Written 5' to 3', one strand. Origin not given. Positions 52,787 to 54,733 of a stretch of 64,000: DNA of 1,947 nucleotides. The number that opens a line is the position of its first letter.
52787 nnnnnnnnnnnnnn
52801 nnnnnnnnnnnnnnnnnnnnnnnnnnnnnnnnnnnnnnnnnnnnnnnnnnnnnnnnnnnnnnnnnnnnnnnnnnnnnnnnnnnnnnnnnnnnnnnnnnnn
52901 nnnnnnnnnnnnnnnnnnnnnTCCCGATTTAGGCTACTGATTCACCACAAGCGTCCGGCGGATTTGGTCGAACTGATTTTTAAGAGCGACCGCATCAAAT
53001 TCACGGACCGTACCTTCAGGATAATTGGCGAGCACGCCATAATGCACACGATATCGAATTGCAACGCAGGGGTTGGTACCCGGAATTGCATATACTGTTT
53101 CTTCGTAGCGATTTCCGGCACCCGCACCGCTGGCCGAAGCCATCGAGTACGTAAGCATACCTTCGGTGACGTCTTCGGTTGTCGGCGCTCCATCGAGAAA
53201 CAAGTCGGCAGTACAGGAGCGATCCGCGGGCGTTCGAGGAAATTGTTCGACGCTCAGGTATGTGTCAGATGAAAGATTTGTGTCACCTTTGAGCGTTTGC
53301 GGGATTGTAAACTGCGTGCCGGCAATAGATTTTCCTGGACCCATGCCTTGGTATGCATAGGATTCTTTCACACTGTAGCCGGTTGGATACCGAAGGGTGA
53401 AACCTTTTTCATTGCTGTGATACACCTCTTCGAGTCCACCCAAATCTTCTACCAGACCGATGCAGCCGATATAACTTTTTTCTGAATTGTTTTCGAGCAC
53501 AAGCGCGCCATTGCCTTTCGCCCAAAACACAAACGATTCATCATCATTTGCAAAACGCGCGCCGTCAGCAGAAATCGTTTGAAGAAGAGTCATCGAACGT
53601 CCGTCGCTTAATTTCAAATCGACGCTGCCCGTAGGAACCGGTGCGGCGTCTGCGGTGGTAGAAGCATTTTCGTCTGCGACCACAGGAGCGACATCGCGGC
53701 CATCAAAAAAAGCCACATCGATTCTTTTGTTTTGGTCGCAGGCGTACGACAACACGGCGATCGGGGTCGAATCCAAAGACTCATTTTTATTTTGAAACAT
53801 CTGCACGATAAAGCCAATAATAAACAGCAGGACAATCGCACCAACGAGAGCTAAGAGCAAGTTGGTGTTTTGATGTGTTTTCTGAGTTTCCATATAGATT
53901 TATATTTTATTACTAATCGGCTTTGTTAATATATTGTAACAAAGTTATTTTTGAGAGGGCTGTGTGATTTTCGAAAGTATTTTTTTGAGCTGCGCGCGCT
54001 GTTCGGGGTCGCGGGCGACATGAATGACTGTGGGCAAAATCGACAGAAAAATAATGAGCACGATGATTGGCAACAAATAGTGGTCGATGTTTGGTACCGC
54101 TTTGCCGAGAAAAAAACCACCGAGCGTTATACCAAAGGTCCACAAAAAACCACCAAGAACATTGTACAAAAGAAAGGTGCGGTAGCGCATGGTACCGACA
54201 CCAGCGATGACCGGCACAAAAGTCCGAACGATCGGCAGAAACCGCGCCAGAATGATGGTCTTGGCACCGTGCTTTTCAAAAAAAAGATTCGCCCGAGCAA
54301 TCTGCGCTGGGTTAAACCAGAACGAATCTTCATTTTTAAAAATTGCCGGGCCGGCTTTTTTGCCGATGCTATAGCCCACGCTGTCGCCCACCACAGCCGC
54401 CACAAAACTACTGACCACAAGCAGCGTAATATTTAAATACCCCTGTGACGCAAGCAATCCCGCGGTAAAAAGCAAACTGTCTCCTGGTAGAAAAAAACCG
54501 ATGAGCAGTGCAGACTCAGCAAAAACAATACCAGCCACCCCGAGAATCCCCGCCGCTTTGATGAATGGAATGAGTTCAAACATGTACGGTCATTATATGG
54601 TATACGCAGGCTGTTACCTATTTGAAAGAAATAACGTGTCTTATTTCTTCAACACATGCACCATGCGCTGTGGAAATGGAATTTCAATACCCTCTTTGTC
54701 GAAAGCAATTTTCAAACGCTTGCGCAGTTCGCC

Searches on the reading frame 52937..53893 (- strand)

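Call 85: search_protein_families(library=pfam, proteins=[window:52937-53893:-], max_evalue=0.001)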
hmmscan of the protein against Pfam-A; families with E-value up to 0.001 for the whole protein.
window:52937-53893:- (319 aa): 1 family
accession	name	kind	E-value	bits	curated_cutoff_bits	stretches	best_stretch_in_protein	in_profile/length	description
PF09864.15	MliC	-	8.5e-09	35.7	22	1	88-136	18-62/67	Membrane-bound lysozyme-inhibitor of c-type lysozyme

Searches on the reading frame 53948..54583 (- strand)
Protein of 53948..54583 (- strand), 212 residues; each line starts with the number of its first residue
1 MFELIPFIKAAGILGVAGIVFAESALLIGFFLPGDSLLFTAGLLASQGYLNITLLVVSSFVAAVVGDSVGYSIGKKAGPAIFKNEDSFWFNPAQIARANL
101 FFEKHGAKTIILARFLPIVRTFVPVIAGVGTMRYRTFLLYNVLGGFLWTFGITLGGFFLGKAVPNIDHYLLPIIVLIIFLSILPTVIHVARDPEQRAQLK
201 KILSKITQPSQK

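Call 38: search_protein_families(library=pfam, proteins=[window:53948-54583:-], max_evalue=0.01)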
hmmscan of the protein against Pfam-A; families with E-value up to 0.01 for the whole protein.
window:53948-54583:- (212 aa): 1 family
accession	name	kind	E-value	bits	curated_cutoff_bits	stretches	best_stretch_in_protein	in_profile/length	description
PF09335.16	VTT_dom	-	2.1e-20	73.9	33.9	1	32-156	1-121/123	VTT domain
